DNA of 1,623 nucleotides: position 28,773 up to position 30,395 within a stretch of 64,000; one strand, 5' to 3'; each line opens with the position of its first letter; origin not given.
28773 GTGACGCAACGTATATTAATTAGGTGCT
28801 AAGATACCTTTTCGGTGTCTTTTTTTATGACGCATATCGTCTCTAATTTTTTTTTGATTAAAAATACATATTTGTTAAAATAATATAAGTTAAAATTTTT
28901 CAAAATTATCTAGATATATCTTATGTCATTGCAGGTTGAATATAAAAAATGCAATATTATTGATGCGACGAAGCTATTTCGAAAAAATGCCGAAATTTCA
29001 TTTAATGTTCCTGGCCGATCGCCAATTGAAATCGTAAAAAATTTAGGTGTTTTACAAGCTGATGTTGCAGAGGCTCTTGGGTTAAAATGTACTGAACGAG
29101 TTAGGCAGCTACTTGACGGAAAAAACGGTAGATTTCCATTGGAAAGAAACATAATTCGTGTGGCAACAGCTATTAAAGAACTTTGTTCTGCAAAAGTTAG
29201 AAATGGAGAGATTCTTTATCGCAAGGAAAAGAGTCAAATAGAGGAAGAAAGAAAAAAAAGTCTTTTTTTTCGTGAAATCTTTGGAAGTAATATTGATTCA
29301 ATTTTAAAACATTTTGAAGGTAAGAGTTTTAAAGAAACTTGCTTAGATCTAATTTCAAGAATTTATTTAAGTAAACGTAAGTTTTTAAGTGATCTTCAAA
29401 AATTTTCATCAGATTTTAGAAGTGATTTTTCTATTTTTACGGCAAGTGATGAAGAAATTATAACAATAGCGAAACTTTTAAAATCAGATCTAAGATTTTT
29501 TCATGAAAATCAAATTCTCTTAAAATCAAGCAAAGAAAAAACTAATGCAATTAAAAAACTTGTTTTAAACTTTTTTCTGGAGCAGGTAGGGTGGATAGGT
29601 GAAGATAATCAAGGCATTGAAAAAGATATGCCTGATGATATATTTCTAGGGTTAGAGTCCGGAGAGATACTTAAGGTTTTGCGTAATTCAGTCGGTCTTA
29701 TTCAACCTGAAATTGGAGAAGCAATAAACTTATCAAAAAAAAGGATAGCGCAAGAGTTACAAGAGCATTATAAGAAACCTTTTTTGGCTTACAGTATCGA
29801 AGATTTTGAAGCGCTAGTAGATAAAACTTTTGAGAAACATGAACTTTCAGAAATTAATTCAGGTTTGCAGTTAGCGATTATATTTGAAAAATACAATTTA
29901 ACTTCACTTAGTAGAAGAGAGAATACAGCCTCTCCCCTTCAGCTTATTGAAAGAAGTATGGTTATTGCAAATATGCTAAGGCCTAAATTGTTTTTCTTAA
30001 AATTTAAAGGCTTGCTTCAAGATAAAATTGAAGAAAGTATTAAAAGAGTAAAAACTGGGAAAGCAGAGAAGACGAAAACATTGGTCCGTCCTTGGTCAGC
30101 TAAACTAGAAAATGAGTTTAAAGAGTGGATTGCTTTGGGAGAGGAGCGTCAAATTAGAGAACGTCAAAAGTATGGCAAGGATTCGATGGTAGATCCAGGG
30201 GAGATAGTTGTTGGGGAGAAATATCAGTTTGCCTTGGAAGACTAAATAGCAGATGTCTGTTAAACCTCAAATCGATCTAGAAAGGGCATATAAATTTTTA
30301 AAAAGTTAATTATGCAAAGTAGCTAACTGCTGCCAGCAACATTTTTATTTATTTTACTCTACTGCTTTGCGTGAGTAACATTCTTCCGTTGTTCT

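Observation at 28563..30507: Two ~190-bp MITE copies in direct orientation bracket a single 440-aa double-HTH gene (composite-transposon-like cassette)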

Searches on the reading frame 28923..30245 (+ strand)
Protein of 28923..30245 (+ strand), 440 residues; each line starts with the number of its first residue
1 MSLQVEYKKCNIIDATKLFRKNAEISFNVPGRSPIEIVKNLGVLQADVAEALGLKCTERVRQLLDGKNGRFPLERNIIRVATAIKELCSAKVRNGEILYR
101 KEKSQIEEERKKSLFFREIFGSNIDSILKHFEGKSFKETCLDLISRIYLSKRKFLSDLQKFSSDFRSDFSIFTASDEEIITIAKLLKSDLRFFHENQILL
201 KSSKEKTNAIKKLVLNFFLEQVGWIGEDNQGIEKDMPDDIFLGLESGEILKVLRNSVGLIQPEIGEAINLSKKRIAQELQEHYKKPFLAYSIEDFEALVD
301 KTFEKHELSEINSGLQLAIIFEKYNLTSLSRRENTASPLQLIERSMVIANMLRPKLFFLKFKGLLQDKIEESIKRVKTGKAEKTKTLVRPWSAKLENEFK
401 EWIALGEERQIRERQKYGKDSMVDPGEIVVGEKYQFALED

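Call 9: search_protein_families(library=pfam, proteins=[window:28923-30245:+], max_evalue=0.1)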
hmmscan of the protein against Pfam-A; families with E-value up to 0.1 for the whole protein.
window:28923-30245:+ (440 aa): 0 families

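Call 13: find_homologous_proteins(query=window:28923-30245:+)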
Query window:28923-30245:+ (440 aa): 1 proteins with E <= 0.001 among 8000 candidates.
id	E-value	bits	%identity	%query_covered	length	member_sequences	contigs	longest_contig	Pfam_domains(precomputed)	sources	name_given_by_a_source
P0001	1.0e-279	945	100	100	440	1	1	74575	-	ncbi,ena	-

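Call 14: find_encoding_contigs(protein=window:28923-30245:+, flank=10000)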
Protein window:28923-30245:+ (440 aa): no gene with exactly this product is on record in the collection.

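Call 17: list_cluster_members(proteins=[P0001])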
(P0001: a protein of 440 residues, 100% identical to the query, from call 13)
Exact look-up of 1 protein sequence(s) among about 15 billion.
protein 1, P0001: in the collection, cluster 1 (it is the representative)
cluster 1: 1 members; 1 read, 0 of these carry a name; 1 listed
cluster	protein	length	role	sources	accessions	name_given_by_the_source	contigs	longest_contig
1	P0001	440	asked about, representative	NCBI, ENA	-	-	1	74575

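Call 24: predict_structure(protein=window:28923-30245:+)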
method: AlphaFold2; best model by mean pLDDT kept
length: 440 residues; sequences in the alignment: 1
mean_pLDDT: 35.1   pTM: 0.19
mean pLDDT of the five models: 35.1, 34.6, 31.4, 30.7, 30.1
residues with pLDDT >= 90: 0; 70-90: 0; 50-70: 3; < 50: 437
segments of 3 or more residues with pLDDT < 50: 1-410, 416-440
pLDDT, mean of each block of 10 residues (from residue 1): 26 31 31 35 33 34 36 32 34 32 38 32 35 34 30 32 28 33 36 34 40 41 34 34 31 29 32 42 41 44 37 35 33 32 30 31 37 42 36 42 46 48 39 32
secondary structure, 60 per line:
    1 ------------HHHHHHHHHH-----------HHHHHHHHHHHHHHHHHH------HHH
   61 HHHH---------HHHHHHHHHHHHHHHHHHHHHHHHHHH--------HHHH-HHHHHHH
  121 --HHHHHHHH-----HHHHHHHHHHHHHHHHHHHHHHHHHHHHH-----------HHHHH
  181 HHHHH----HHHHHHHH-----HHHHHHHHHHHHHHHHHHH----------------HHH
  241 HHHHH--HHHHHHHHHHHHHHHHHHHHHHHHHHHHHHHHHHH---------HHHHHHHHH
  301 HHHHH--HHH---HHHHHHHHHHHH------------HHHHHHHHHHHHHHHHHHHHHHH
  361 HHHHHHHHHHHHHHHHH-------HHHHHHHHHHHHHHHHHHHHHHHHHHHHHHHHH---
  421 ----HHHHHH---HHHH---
elements in order: H13-22 H34-51 H58-64 H74-100 H109-112 H114-120 H123-130 H136-164 H176-185 H190-197 H203-221 H238-245 H248-282 H292-305 H314-325 H338-377 H385-417 H425-430 H434-437

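Call 25: search_protein_representatives(protein=window:28923-30245:+)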
Query: 440 residues. Proteins with E-value up to 0.001 (for the whole library): 1; up to 1e-10: 1; up to 1e-30: 1. The best 1 are listed.
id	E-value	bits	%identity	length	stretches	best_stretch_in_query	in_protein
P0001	3.2e-280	944.9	100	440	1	1-440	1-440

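Call 27: search_protein_families(library=pfam, proteins=[window:28923-30245:+], max_evalue=10)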
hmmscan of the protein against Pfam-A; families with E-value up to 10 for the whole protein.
window:28923-30245:+ (440 aa): 0 families

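Call 28: search_protein_families(library=phrogs, proteins=[window:28923-30245:+], max_evalue=1)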
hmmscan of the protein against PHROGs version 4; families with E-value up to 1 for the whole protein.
window:28923-30245:+ (440 aa): 1 family
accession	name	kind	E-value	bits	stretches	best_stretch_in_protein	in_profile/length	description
phrog_686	-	DNA, RNA and nucleotide metabolism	0.14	13.5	0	40-67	46-72/76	HTH DNA binding protein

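Call 42: search_solved_structures(query=window:28923-30245:+, max_evalue=10, show_alignments=3)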
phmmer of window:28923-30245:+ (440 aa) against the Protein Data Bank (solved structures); distinct sequences matched with E-value up to 10: 1.
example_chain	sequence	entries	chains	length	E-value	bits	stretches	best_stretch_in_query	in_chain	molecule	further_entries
3euj_B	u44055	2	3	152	1.1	11.2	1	273-340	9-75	Chromosome partition protein mukF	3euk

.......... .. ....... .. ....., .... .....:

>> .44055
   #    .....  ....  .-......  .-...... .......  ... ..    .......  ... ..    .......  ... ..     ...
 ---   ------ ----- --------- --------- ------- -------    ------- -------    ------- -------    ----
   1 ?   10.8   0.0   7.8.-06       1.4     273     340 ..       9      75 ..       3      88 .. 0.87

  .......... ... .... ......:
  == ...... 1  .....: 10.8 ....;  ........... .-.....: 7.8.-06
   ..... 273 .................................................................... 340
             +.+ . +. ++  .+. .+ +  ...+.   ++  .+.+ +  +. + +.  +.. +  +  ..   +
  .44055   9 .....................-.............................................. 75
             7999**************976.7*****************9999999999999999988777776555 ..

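Call 44: search_protein_families(library=padloc, proteins=[window:28923-30245:+], max_evalue=1)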
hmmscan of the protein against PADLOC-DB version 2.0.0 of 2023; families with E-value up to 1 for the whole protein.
window:28923-30245:+ (440 aa): 0 families

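Call 45: search_protein_families(library=ncbifam, proteins=[window:28923-30245:+], max_evalue=1)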
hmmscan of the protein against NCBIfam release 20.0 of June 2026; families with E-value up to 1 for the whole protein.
window:28923-30245:+ (440 aa): 1 family
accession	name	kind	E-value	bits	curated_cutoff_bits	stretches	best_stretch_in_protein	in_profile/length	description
TIGR03070.1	couple_hipB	subfamily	0.11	12.5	71.65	0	247-276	4-33/58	type II toxin-antitoxin system Y4mF family antitoxin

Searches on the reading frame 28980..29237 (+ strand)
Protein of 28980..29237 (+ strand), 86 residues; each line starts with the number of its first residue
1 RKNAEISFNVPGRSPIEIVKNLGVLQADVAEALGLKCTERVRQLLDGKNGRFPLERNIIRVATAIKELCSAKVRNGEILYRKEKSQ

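Call 79: predict_structure(protein=window:28980-29237:+)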
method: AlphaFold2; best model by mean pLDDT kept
length: 86 residues; sequences in the alignment: 1
mean_pLDDT: 42.6   pTM: 0.24
mean pLDDT of the five models: 42.6, 40.2, 39.5, 39.4, 37.3
residues with pLDDT >= 90: 0; 70-90: 0; 50-70: 1; < 50: 85
segments of 3 or more residues with pLDDT < 50: 1-47, 49-86
pLDDT, mean of each block of 10 residues (from residue 1): 37 43 43 38 46 45 46 44 39
secondary structure, 60 per line:
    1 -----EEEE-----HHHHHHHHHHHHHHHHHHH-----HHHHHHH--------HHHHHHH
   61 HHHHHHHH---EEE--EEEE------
elements in order: E6-9 H15-33 H39-45 H54-68 E72-74 E77-80
